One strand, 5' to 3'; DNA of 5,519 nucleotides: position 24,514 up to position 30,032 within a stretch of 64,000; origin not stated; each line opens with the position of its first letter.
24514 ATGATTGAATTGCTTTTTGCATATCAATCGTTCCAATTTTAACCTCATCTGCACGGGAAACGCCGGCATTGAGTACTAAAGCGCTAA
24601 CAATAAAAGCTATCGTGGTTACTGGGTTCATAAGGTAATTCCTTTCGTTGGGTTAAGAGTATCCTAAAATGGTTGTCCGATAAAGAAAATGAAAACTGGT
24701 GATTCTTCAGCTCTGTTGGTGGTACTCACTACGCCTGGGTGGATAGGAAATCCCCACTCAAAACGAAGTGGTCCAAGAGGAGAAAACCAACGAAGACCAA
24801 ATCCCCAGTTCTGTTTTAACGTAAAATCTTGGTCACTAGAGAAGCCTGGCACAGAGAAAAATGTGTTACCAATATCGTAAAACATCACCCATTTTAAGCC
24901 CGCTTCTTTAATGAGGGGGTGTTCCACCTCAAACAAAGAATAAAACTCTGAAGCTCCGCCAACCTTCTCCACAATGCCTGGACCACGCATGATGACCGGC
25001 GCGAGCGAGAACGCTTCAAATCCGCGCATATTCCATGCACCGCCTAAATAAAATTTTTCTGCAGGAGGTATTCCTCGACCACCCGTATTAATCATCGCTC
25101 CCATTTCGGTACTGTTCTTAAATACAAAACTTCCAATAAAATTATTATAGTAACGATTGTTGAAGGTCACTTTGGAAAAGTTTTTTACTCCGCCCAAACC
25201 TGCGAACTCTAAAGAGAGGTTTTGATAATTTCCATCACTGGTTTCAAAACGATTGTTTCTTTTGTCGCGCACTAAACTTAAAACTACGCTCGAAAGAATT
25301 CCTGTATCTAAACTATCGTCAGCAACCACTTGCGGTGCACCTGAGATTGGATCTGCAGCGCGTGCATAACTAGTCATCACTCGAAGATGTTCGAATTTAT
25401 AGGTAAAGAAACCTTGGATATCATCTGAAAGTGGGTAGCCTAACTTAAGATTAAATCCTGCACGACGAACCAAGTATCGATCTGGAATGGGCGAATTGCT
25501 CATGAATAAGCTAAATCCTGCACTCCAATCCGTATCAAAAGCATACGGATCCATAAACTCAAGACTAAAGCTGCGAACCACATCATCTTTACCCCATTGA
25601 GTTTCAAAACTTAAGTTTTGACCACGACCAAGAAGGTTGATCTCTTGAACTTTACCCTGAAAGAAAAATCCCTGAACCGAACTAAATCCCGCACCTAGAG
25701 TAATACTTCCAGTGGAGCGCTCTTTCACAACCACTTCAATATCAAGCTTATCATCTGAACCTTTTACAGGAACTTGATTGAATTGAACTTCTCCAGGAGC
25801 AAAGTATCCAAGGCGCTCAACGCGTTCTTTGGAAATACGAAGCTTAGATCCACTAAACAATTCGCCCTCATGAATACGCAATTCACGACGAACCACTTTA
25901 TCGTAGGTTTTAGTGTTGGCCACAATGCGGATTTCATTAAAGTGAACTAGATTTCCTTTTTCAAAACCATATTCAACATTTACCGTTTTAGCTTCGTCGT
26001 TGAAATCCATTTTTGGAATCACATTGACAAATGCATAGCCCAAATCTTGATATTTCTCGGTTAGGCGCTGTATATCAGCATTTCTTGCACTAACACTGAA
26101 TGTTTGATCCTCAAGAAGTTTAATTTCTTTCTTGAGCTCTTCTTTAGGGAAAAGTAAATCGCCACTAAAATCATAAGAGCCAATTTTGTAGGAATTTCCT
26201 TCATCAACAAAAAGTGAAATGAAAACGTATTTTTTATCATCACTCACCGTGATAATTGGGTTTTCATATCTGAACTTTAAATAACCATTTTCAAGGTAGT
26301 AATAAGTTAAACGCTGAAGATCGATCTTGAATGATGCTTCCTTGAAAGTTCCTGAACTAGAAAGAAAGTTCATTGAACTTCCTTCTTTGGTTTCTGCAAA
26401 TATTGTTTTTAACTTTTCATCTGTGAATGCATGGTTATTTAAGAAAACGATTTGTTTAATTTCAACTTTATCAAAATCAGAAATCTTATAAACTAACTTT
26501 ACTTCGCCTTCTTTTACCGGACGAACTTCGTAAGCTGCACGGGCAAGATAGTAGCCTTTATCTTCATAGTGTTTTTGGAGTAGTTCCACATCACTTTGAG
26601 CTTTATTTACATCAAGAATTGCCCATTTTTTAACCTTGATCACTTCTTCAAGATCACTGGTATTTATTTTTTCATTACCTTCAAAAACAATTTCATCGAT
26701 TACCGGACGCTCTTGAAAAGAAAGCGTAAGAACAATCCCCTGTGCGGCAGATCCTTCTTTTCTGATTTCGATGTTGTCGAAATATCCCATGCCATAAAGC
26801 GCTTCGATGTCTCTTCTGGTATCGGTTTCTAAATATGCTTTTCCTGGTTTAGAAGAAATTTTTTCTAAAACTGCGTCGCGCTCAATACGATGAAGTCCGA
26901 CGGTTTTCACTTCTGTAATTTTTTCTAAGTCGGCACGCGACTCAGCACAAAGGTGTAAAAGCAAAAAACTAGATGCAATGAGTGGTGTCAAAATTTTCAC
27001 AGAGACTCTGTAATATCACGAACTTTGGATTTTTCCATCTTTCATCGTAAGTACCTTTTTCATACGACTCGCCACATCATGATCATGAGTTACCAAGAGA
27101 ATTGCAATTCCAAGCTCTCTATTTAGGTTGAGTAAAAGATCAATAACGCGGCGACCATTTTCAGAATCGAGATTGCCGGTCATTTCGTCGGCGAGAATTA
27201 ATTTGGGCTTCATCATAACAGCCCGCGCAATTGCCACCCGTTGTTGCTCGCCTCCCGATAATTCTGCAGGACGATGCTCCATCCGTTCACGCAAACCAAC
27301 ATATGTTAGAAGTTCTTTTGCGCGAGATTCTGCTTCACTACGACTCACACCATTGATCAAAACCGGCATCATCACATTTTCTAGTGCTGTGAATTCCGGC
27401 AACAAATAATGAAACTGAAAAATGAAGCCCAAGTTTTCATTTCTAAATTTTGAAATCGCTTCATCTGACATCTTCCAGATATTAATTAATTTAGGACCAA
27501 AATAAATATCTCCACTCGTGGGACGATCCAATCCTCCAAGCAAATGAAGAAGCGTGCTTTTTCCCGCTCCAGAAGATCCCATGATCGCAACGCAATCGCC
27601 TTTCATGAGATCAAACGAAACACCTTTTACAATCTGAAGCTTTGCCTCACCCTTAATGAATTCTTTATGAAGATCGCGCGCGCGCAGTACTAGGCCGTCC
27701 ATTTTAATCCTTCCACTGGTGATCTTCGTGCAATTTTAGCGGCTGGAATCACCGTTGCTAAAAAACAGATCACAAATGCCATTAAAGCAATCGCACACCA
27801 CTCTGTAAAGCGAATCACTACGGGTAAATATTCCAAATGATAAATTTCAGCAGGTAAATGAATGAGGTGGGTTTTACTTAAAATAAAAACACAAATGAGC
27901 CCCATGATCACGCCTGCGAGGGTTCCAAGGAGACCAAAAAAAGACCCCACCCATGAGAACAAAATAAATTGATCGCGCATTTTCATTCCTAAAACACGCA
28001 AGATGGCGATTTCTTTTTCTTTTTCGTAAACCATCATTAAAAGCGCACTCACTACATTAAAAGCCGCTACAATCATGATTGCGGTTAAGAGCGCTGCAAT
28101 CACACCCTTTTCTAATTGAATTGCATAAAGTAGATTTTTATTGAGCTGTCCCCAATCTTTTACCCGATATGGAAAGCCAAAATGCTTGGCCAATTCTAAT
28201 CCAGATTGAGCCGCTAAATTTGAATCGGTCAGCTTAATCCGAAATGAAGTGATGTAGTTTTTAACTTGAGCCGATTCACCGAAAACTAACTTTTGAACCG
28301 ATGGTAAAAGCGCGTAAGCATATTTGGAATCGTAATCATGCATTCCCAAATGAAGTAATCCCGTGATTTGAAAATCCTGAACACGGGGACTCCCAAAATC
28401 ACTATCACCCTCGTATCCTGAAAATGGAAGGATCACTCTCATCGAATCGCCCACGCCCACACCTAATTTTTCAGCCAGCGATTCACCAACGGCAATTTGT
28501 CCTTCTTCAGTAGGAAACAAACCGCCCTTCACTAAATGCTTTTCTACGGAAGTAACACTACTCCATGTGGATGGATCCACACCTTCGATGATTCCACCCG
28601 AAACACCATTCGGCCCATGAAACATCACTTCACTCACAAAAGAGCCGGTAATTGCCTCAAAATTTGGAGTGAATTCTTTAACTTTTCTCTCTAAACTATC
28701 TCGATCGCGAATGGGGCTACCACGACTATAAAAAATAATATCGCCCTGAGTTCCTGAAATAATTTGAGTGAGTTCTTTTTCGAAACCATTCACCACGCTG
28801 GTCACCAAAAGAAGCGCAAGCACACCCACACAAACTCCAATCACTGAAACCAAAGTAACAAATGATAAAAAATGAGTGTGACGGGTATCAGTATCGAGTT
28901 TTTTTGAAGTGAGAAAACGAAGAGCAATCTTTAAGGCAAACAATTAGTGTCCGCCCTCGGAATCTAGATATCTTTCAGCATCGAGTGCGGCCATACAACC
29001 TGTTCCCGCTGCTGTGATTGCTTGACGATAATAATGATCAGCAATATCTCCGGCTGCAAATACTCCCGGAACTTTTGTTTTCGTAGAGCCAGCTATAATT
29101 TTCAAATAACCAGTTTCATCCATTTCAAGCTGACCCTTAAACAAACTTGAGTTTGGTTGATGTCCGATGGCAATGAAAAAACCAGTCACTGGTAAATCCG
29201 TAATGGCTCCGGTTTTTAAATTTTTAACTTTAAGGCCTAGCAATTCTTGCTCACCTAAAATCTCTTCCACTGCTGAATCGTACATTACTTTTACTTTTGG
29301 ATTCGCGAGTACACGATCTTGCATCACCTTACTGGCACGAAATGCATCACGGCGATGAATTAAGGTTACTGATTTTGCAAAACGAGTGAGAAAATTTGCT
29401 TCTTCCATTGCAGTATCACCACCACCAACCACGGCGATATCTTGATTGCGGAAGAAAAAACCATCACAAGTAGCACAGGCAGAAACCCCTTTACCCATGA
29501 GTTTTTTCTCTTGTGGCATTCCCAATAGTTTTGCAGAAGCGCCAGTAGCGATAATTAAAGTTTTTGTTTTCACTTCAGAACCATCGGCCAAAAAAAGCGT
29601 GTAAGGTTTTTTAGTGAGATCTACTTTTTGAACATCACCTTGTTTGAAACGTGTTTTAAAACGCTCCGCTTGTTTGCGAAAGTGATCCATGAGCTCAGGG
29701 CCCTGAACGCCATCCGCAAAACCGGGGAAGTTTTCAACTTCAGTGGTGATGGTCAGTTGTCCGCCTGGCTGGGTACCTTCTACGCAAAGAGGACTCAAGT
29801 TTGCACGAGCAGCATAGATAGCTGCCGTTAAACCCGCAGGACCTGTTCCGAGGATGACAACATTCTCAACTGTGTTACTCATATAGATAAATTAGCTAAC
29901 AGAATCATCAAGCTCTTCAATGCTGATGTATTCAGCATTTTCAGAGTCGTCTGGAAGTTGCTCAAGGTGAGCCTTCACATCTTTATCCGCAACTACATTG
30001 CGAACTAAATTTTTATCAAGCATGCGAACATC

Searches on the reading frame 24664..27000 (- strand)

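Call 77: search_protein_families(library=pfam, proteins=[window:24664-27000:-], max_evalue=0.00001)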
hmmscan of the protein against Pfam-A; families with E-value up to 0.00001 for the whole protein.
window:24664-27000:- (778 aa): 3 families
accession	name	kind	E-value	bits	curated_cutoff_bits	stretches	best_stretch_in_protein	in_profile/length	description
PF07244.20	POTRA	-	2.3e-53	179.2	21.3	4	271-349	1-79/79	Surface antigen variable number repeat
PF01103.29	Omp85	-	7.3e-50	170.7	24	1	455-778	1-325/325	Omp85 superfamily domain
PF08479.16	POTRA_2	-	7.3e-10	39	24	0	101-169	3-71/76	POTRA domain, ShlB-type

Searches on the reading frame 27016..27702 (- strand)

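Call 77: search_protein_families(library=pfam, proteins=[window:27016-27702:-], max_evalue=0.00001)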
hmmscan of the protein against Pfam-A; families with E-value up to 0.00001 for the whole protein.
window:27016-27702:- (228 aa): 1 family
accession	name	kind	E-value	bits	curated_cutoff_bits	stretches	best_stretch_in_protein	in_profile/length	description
PF00005.33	ABC_tran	-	3e-33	115.8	25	1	25-175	1-136/137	ABC transporter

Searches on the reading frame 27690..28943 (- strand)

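Call 77: search_protein_families(library=pfam, proteins=[window:27690-28943:-], max_evalue=0.00001)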
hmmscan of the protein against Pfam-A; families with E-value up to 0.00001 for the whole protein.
window:27690-28943:- (417 aa): 2 families
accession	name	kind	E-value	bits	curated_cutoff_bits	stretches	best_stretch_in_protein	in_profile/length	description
PF02687.27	FtsX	-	7e-17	62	25.5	1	285-409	3-120/120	FtsX-like permease C-terminal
PF12704.14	MacB_PCD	-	4.5e-14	53.7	27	1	30-242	1-195/207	MacB-like periplasmic core domain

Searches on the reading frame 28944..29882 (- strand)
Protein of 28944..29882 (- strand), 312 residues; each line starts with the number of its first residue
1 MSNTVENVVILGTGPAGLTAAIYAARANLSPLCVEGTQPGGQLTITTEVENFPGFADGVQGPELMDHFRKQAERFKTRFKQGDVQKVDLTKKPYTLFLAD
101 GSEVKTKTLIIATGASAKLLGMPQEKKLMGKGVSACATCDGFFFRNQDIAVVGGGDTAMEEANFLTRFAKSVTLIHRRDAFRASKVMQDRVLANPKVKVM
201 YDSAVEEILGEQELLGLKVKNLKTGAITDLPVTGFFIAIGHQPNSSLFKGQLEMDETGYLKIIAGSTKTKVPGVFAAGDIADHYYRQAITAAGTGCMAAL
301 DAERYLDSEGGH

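Call 52: search_protein_families(library=ncbifam, proteins=[window:28944-29882:-], max_evalue=0.01)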
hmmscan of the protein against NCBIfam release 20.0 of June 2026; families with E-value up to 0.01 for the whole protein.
window:28944-29882:- (312 aa): 80 families (the best 25 are shown)
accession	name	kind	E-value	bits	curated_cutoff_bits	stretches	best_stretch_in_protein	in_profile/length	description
TIGR01292.1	TRX_reduct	equivalog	5.9e-122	406.2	343.45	1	7-306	2-300/300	thioredoxin-disulfide reductase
NF007614.0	PRK10262.1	equivalog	5.2e-104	347.8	644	1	7-308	8-316/321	thioredoxin-disulfide reductase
TIGR03143.1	AhpF_homolog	hypoth_equivalog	6.9e-87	292.3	687.65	1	4-307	3-309/555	putative alkyl hydroperoxide reductase F subunit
TIGR03140.1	AhpF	equivalog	2.9e-65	220.8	502.9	1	7-305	214-511/515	alkyl hydroperoxide reductase subunit F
TIGR01350.1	lipoamide_DH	equivalog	7.8e-21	74.3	408.8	2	86-299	118-326/461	dihydrolipoyl dehydrogenase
TIGR04018.1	Bthiol_YpdA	hypoth_equivalog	3.8e-18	65.4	339.9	1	7-284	1-292/316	YpdA family putative bacillithiol disulfide reductase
TIGR02053.1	MerA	equivalog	4.1e-17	62.3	454.45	1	94-302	117-328/465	mercury(II) reductase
TIGR03385.1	CoA_CoA_reduc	equivalog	8.6e-15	54.4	578.8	1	108-287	106-289/439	CoA-disulfide reductase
NF010037.0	PRK13512.1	equivalog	8.9e-13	47.9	394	1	106-288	106-286/438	CoA-disulfide reductase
TIGR03315.1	Se_ygfK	equivalog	1.5e-12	45.8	835.3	1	6-281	538-815/1012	putative selenate reductase subunit YgfK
NF009410.0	PRK12771.1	subfamily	1.8e-12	46.7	516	1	146-308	268-447/566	NAD(P)-binding protein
NF046103.1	NOXase_Strep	equivalog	2e-12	46.8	600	1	81-285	75-285/442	H2O-forming NADH oxidase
NF004945.0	PRK06292.2-3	equivalog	3.9e-12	45.8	494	1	99-282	123-306/457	dihydrolipoyl dehydrogenase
NF004991.0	PRK06370.1-3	subfamily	5e-12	45.1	620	1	100-284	159-345/509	FAD-containing oxidoreductase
NF003585.0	PRK05249.1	equivalog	5.3e-12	45.1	465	1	101-282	134-314/464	Si-specific NAD(P)(+) transhydrogenase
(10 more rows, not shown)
